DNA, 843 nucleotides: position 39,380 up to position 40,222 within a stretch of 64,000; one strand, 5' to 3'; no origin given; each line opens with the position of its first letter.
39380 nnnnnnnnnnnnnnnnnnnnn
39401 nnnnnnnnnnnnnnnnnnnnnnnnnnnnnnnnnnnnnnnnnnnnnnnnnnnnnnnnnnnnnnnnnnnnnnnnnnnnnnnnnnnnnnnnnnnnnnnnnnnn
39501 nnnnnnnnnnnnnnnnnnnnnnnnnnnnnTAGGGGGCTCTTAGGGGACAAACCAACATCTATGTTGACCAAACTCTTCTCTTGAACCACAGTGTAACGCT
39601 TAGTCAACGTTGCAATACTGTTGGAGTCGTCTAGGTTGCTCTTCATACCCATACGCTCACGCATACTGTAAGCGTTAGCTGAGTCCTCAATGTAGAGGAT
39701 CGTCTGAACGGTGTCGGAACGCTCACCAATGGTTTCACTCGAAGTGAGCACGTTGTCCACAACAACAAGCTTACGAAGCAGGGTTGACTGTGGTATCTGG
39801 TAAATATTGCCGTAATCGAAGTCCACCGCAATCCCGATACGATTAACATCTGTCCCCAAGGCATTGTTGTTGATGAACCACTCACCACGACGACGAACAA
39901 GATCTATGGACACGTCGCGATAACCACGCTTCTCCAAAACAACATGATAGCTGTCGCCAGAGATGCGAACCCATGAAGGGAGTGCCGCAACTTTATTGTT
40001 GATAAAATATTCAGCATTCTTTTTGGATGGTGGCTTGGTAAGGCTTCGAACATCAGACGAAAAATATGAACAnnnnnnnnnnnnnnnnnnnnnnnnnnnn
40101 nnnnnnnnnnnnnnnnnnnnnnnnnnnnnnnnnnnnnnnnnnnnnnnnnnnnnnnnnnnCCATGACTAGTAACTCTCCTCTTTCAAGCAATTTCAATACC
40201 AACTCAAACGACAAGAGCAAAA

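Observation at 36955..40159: Twelve-repeat ankyrin lipoprotein encoded co-directionally just upstream of flgI, in the flagellar cluster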

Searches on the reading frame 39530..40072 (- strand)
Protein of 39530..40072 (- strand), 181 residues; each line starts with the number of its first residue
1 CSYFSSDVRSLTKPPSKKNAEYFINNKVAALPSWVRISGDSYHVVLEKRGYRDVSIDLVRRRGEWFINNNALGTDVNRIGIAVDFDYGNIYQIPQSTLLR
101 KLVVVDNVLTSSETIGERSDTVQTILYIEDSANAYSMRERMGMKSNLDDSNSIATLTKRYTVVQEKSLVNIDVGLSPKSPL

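Call 49: search_protein_representatives(alignment_id=A4)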
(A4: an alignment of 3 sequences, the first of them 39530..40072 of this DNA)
Query: 3 sequences, 194 profile positions. Proteins with E-value up to 0.001 (for the whole library): 15; up to 1e-10: 6; up to 1e-30: 2. The best 15 are listed.
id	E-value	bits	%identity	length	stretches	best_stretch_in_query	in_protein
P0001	1.7e-74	265.9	-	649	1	4-194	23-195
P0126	3.2e-41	157.4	-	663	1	2-165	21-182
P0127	3.3e-25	105.1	-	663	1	7-155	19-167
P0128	8.7e-18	80.9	-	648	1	25-157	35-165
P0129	5.1e-14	68.6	-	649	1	8-171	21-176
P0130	2.1e-12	63.4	-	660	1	26-164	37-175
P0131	9.2e-09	51.5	-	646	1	20-145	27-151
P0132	3.9e-08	49.5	-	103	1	59-138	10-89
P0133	7.4e-07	45.3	-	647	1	26-152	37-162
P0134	3.7e-06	43.0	-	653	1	28-143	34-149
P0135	4.0e-06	42.9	-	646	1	17-146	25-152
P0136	6.0e-06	42.3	-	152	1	22-104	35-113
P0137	1.6e-04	37.6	-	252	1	25-148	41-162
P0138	2.1e-04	37.3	-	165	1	28-105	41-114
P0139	7.6e-04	35.5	-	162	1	28-108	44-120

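Call 52: find_encoding_contigs(protein=P0129, flank=8000, max_places=2)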
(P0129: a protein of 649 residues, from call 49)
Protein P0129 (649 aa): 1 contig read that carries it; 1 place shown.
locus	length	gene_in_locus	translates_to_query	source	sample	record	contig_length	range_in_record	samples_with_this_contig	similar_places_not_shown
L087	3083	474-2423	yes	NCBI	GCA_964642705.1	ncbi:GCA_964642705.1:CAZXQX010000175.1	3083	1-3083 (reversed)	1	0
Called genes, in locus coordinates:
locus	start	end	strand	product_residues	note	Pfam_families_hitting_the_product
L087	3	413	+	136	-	?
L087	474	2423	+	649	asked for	PF12796:Ank_2, PF12796:Ank_2, PF00023:Ank (weak), PF13637:Ank_4, PF12796:Ank_2, PF13857:Ank_5 (weak), PF13637:Ank_4, PF12796:Ank_2, +8 more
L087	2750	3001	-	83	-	PF09723:Zn_ribbon_8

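Call 53: search_protein_families(library=pfam, proteins=[P0136, P0137, P0138, P0139, window:39530-40072:-], max_evalue=1)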
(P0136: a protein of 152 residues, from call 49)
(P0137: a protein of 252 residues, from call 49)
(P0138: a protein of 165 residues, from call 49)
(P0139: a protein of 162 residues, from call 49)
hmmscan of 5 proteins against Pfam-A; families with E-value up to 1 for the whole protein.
P0136 (152 aa): 5 families
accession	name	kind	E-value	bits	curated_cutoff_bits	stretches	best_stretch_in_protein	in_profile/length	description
PF08308.17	PEGA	-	6.2e-07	29.7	20.8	1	30-76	4-50/71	PEGA domain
PF18903.5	DUF5659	-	0.014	15.6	23.6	1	109-152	4-49/75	Domain of unknown function (DUF5659)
PF10980.13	DUF2787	-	0.11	13.2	27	1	67-87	35-56/126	Protein of unknown function (DUF2787)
PF07009.16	NusG_II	-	0.18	12.4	29.6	1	11-78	6-63/107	NusG domain II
PF17093.10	PBP_N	-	0.26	11.8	30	1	81-109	79-106/138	Penicillin-binding protein N-terminus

P0137 (252 aa): 6 families
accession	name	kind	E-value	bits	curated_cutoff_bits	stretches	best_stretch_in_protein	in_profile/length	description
PF13103.11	TonB_2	-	6.3e-07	29.9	22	1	163-244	1-82/85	TonB C terminal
PF03544.19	TonB_C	-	0.0014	19.5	24.6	1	185-251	14-77/79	Gram-negative bacterial TonB protein C-terminal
PF08308.17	PEGA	-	0.046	14.1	20.8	1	33-86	4-57/71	PEGA domain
PF10980.13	DUF2787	-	0.053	14.2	27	1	40-90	7-56/126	Protein of unknown function (DUF2787)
PF20676.3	Herpes_gp350_B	-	0.067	13.4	25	1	35-75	6-46/152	Herpesvirus envelope glycoprotein gp350, N-terminal B domain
PF06519.16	TolA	-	0.15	12.8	25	1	164-234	14-81/96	TolA C-terminal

P0138 (165 aa): 2 families
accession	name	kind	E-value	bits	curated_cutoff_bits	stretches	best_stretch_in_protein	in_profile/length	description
PF08308.17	PEGA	-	0.016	15.6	20.8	1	29-76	3-50/71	PEGA domain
PF24910.1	Ig_SIBA-E_3rd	-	0.14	13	27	1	15-45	24-54/86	Integrin beta-like protein A-E, third Ig-like domain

P0139 (162 aa): 2 families
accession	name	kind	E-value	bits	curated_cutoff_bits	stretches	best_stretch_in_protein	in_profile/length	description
PF08308.17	PEGA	-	3.3e-05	24.2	20.8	1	30-79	3-50/71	PEGA domain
PF10980.13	DUF2787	-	0.056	14.2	27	1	50-91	17-57/126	Protein of unknown function (DUF2787)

window:39530-40072:- (181 aa): 1 family
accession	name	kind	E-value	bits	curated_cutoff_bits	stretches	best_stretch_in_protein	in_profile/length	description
PF03323.18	GerA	-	0.12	11.3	27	1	97-136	143-182/466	Bacillus/Clostridium GerA spore germination protein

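Call 54: find_encoding_contigs(protein=P0127, flank=6000, max_places=2)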
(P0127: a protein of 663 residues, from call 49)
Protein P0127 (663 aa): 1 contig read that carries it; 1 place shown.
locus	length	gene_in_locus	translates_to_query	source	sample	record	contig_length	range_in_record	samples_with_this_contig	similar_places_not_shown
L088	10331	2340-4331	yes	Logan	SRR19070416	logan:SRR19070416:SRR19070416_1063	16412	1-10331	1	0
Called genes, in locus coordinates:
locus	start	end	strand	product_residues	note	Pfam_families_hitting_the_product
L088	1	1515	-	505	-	?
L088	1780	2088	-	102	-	-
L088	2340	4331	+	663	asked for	PF12796:Ank_2, PF13857:Ank_5 (weak), PF12796:Ank_2, PF12796:Ank_2, PF13857:Ank_5, PF12796:Ank_2, PF12796:Ank_2, PF00023:Ank, +7 more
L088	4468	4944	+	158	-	-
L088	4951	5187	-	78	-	-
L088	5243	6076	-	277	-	PF01925:TauE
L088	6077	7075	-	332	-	PF01515:PTA_PTB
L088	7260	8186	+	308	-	PF00551:Formyl_trans_N, PF02911:Formyl_trans_C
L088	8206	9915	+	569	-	PF00149:Metallophos, PF02872:5_nucleotid_C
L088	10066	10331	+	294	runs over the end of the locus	PF01435:Peptidase_M48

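Call 55: find_encoding_contigs(protein=P0128, flank=6000, max_places=2)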
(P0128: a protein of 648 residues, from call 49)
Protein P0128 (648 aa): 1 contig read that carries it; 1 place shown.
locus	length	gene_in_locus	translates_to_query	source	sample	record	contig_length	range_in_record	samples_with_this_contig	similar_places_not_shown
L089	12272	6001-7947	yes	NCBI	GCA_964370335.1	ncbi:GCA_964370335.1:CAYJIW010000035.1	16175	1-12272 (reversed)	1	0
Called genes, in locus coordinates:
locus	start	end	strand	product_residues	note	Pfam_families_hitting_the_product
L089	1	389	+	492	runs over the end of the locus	PF00248:Aldo_ket_red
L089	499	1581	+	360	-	-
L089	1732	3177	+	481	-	-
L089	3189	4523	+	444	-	PF00009:GTP_EFTU, PF00025:Arf (faint), PF01926:MMR_HSR1, PF02421:FeoB_N, PF00009:GTP_EFTU, PF01926:MMR_HSR1, PF02421:FeoB_N, PF14714:KH_dom-like, +5 more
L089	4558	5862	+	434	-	PF00155:Aminotran_1_2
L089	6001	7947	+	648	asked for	PF12796:Ank_2, PF12796:Ank_2, PF13857:Ank_5, PF00023:Ank (weak), PF12796:Ank_2, PF13857:Ank_5 (weak), PF12796:Ank_2, PF13637:Ank_4 (weak), +6 more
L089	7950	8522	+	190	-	-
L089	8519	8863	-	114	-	-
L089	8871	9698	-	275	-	PF01925:TauE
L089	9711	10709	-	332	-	PF01515:PTA_PTB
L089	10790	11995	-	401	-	PF00108:Thiolase_N, PF02803:Thiolase_C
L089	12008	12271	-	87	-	?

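Call 56: find_encoding_contigs(protein=P0130, flank=6000, max_places=2)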
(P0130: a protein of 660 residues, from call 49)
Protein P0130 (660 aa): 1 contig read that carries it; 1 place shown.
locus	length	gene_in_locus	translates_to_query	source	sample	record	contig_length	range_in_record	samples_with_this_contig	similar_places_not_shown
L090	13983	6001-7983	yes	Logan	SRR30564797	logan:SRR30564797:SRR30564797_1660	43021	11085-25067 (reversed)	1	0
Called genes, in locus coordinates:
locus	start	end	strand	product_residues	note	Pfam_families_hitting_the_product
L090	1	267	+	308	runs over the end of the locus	PF09991:DUF2232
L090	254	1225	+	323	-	PF01545:Cation_efflux, PF16916:ZT_dimer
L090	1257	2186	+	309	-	PF00753:Lactamase_B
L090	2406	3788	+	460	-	PF00330:Aconitase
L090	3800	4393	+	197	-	PF00694:Aconitase_C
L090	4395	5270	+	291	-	PF08719:NADAR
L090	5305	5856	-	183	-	PF00857:Isochorismatase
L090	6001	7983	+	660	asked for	PF12796:Ank_2, PF13857:Ank_5, PF00023:Ank (weak), PF13637:Ank_4, PF12796:Ank_2, PF13857:Ank_5, PF12796:Ank_2, PF13637:Ank_4, +7 more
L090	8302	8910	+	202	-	-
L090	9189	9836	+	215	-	PF07963:N_methyl (weak)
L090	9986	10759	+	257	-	PF07963:N_methyl (weak)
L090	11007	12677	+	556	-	PF05157:MshEN, PF00437:T2SSE, PF25199:nSTAND_NTPase5 (faint)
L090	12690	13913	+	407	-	PF00482:T2SSF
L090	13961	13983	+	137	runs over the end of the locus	-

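Call 60: find_homologous_proteins(query=A5, max_evalue=0.001)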
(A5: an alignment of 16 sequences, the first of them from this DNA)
Query A5 (16 sequences): 2905 candidates shared short words with the query, none scored E <= 0.001.

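Call 64: search_protein_families(library=ncbifam, proteins=[P0136], max_evalue=0.001)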
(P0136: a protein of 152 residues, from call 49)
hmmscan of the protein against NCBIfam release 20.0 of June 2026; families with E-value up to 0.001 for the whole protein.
P0136 (152 aa): 1 family
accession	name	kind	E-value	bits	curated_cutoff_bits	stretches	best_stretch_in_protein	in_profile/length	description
NF047662.1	LEPBI_I2678_fam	subfamily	4.1e-12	46.3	240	1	19-123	1-113/247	LEPBI_I2678 family protein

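Call 65: find_encoding_contigs(protein=P0131, flank=8000, max_places=2)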
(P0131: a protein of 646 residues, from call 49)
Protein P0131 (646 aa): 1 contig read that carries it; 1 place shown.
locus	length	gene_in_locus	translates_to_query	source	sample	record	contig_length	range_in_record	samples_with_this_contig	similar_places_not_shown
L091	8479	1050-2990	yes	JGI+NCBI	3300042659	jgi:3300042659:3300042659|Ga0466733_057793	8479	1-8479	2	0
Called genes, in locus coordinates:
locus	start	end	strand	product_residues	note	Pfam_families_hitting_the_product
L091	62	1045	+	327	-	-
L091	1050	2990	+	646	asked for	PF12796:Ank_2, PF12796:Ank_2, PF12796:Ank_2, PF13857:Ank_5, PF00023:Ank, PF12796:Ank_2, PF13857:Ank_5, PF12796:Ank_2, +8 more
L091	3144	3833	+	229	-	-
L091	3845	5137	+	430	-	PF06114:Peptidase_M78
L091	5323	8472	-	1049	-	PF02463:SMC_N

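Call 66: find_encoding_contigs(protein=P0134, flank=8000, max_places=2)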
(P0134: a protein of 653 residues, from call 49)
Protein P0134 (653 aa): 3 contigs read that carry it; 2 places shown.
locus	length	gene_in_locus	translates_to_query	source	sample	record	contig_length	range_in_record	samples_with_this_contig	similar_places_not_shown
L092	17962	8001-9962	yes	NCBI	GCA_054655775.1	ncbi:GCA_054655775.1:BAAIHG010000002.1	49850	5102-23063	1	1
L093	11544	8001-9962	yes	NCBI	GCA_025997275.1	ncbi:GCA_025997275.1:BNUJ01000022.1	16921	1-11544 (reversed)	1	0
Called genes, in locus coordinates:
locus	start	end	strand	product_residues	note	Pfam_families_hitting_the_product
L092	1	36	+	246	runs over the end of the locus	PF04542:Sigma70_r2, PF04539:Sigma70_r3, PF08281:Sigma70_r4_2, PF04545:Sigma70_r4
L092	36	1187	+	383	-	PF00072:Response_reg, PF01339:CheB_methylest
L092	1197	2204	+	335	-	PF02154:FliM, PF01052:FliMN_C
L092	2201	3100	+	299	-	PF01052:FliMN_C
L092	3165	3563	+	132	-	PF00072:Response_reg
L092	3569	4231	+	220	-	-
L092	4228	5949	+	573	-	PF01627:Hpt, PF02895:H-kinase_dim, PF02518:HATPase_c, PF01584:CheW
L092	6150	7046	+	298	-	PF00691:OmpA (faint)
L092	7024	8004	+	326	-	-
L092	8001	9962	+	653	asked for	PF12796:Ank_2, PF00023:Ank (weak), PF12796:Ank_2, PF13637:Ank_4 (weak), PF12796:Ank_2, PF12796:Ank_2, PF13857:Ank_5, PF12796:Ank_2, +9 more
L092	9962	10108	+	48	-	-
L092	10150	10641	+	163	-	PF01252:Peptidase_A8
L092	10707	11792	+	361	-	PF16548:FlgT_N (faint)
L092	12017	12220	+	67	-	PF00313:CSD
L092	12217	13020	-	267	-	PF00459:Inositol_P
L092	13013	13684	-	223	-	PF04367:DUF502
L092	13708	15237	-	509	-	PF13541:ChlI, PF00158:Sigma54_activat (faint), PF01078:Mg_chelatase, PF07728:AAA_5, PF00493:MCM, PF13335:Mg_chelatase_C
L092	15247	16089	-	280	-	-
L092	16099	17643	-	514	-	PF00133:tRNA-synt_1, PF01406:tRNA-synt_1e (weak), PF09334:tRNA-synt_1g, PF00133:tRNA-synt_1 (weak), PF09334:tRNA-synt_1g, PF00133:tRNA-synt_1, PF08264:Anticodon_1 (weak), PF19303:Anticodon_3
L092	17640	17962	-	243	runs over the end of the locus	PF04468:PSP1, PF28472:PSP1_3rd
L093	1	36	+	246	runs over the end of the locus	PF04542:Sigma70_r2, PF04539:Sigma70_r3, PF08281:Sigma70_r4_2, PF04545:Sigma70_r4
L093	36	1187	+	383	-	PF00072:Response_reg, PF01339:CheB_methylest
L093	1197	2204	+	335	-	PF02154:FliM, PF01052:FliMN_C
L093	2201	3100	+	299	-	PF01052:FliMN_C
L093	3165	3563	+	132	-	PF00072:Response_reg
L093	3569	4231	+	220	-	-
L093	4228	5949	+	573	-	PF01627:Hpt, PF02895:H-kinase_dim, PF02518:HATPase_c, PF01584:CheW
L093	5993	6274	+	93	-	-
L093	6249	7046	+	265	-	PF00691:OmpA (faint)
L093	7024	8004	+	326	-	-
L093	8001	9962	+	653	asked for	PF12796:Ank_2, PF00023:Ank (weak), PF12796:Ank_2, PF13637:Ank_4 (weak), PF12796:Ank_2, PF12796:Ank_2, PF13857:Ank_5, PF12796:Ank_2, +9 more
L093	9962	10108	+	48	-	-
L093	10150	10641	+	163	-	PF01252:Peptidase_A8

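Call 72: predict_structure(alignment_id=A5)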
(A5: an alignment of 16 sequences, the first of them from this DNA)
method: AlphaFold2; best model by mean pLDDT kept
length: 179 residues; sequences in the alignment: 16
mean_pLDDT: 65.2   pTM: 0.59
mean pLDDT of the five models: 65.2, 64.3, 63.7, 61.9, 59.6
residues with pLDDT >= 90: 19; 70-90: 68; 50-70: 34; < 50: 58
segments of 3 or more residues with pLDDT < 50: 1-5, 103-119, 146-179
pLDDT, mean of each block of 10 residues (from residue 1): 53 68 87 83 91 91 88 80 88 79 47 42 67 53 50 36 31 35
secondary structure, 60 per line:
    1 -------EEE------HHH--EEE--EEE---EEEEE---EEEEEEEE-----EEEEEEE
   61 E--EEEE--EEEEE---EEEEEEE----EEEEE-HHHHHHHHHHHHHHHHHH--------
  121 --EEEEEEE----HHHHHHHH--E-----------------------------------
elements in order: E8-10 E22-24 E27-29 E33-37 E41-48 E54-61 E64-67 E70-74 E78-84 E89-93 H95-112 E123-129 H134-141

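Call 78: search_protein_families(library=pfam, proteins=[L092:6150-7046:+, L092:7024-8004:+, L092:10695-11792:+, L092:5879-6274:+, L092:3569-4231:+, L089:7950-8522:+, L090:8302-8910:+, L091:3144-3833:+], max_evalue=0.1)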
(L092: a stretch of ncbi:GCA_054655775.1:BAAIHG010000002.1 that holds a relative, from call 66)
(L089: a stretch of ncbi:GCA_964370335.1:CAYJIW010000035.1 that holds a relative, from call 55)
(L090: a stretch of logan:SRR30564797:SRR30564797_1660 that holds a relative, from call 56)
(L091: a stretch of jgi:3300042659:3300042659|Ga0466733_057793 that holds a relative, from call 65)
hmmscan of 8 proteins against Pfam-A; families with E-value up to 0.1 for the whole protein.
L092:6150-7046:+ (298 aa): 1 family
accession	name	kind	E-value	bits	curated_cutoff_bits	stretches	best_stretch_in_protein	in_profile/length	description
PF00691.25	OmpA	-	4.2e-06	27.4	27.2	1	231-275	43-87/98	OmpA family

L092:7024-8004:+ (326 aa): 0 families

L092:10695-11792:+ (365 aa): 1 family
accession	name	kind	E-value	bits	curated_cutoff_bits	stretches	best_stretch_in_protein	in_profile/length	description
PF16548.10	FlgT_N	-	8.1e-06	26.7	28.8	1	27-110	3-84/87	Flagellar assembly protein T, N-terminal domain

L092:5879-6274:+ (131 aa): 1 family
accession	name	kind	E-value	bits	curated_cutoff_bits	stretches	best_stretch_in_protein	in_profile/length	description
PF01769.21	MgtE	-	0.032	14.9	27.6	1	2-50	18-62/125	Divalent cation transporter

L092:3569-4231:+ (220 aa): 2 families
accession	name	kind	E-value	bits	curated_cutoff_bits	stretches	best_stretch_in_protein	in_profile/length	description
PF20649.3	COG5_C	-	0.012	16.1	24.7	1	12-134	22-126/186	Conserved oligomeric Golgi complex subunit 5, C-terminal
PF09074.15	Mer2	-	0.027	14.7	27.7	1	25-153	48-170/193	Mer2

L089:7950-8522:+ (190 aa): 2 families
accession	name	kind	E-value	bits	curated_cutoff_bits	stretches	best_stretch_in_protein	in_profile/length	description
PF08803.17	ydhR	-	0.036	14.4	27.1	0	160-188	26-54/96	Putative mono-oxygenase ydhR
PF19049.6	SidE_DUB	-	0.08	13.4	24.2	1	84-121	84-121/173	SidE DUB domain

L090:8302-8910:+ (202 aa): 1 family
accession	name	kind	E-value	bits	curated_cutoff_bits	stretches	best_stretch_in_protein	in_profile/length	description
PF07963.17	N_methyl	-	4.6e-05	23.2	21.2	1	2-24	4-26/27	Prokaryotic N-terminal methylation motif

L091:3144-3833:+ (229 aa): 0 families

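Call 82: fold_search(model_id=the predicted structure, library=pdb)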
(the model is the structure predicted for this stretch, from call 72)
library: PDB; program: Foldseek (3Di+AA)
matches with E <= 10: 244; with E <= 0.001: 0
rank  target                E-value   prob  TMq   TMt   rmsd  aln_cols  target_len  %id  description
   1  8ro9_C                9.9e-01  0.06  0.13  0.08  12.7        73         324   18  Human cohesin SMC1A-HD(longCC-EQ)/RAD21-C complex - Open/closed P-loop conformation (released 2024-09-11)
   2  7jq6_A                1.1e+00  0.04  0.12  0.07  15.8       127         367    9  The Phi-28 gp11 DNA packaging Motor (released 2021-06-16)
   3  7c38_B                1.1e+00  0.02  0.12  0.08  13.6        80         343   14  Crystal structure of AofleA from Arthrobotrys oligospora in complex with L-fucose (released 2020-07-29)
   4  7c38_A                1.1e+00  0.02  0.12  0.08  13.6        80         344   14  Crystal structure of AofleA from Arthrobotrys oligospora in complex with L-fucose (released 2020-07-29)
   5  5nl9_A                1.2e+00  0.14  0.22  0.26   7.3        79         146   18  Crystal structure of a peroxide stress regulator from Leptospira interrogans (released 2017-11-22)
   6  1yqf_C                1.3e+00  0.06  0.17  0.17  16.3       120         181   12  Hypothetical protein from leishmania major unknown function sequence homologue to human p32 protein (released 2005-02-22)
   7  8dov_J                1.3e+00  0.14  0.20  0.29   8.4        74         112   18  Crystal structure of the Shr Hemoglobin Interacting Domain 2 (HID2) in complex with Hemoglobin (released 2023-01-25)
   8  8dte                  1.3e+00  0.04  0.14  0.14  11.1       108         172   10  Crystal Structure of a toluene tolerance periplasmic transport protein from Neisseria gonorrhoeae (released 2022-08-10)
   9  7jqp_C                1.3e+00  0.04  0.12  0.07  15.2       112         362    9  The Phi-28 gp11 DNA packaging Motor (released 2021-06-16)
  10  5tq1_A                1.4e+00  0.16  0.19  0.30   6.3        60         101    7  Phospholipase C gamma-1 C-terminal SH2 domain bound to a phosphopeptide derived from the insulin receptor (released 2017-04-19)
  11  8dov_I                1.5e+00  0.16  0.20  0.30   4.8        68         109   18  Crystal structure of the Shr Hemoglobin Interacting Domain 2 (HID2) in complex with Hemoglobin (released 2023-01-25)
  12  8dov_K                1.6e+00  0.16  0.20  0.30   4.8        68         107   18  Crystal structure of the Shr Hemoglobin Interacting Domain 2 (HID2) in complex with Hemoglobin (released 2023-01-25)
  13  6dkq_A                1.7e+00  0.15  0.18  0.27   4.4        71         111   13  Crystal structure of the Shr Hemoglobin Interacting Domain 2 (released 2018-10-24)
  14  7w1m_A                1.7e+00  0.07  0.14  0.07  11.2        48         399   29  Cryo-EM structure of human cohesin-CTCF-DNA complex (released 2023-05-31)
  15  4k17_A                1.7e+00  0.06  0.13  0.05  10.8        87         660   15  Crystal Structure of mouse CARMIL residues 1-668 (released 2013-10-09)
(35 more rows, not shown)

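Call 85: find_encoding_contigs(protein=P0133, flank=10000, max_places=3)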
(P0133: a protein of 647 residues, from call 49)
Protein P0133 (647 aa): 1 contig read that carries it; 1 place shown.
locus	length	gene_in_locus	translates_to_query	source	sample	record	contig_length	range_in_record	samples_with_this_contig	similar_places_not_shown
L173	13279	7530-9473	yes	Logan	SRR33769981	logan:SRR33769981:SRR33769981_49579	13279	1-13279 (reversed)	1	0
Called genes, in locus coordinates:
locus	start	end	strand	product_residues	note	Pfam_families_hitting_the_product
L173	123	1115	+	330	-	PF02154:FliM, PF01052:FliMN_C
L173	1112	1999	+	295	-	PF13690:CheX (weak), PF01052:FliMN_C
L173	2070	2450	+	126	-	PF00072:Response_reg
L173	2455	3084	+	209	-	-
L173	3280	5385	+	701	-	PF01627:Hpt, PF02895:H-kinase_dim, PF02518:HATPase_c, PF01584:CheW, PF00072:Response_reg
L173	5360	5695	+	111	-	-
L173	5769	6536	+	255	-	PF00691:OmpA (faint)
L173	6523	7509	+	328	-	-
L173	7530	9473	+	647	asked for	PF12796:Ank_2, PF13857:Ank_5, PF12796:Ank_2, PF13857:Ank_5 (weak), PF13857:Ank_5, PF00023:Ank, PF12796:Ank_2, PF12796:Ank_2, +8 more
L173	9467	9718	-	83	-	-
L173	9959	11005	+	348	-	PF01790:LGT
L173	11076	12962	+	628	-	PF05448:AXE1 (faint), PF01738:DLH (weak)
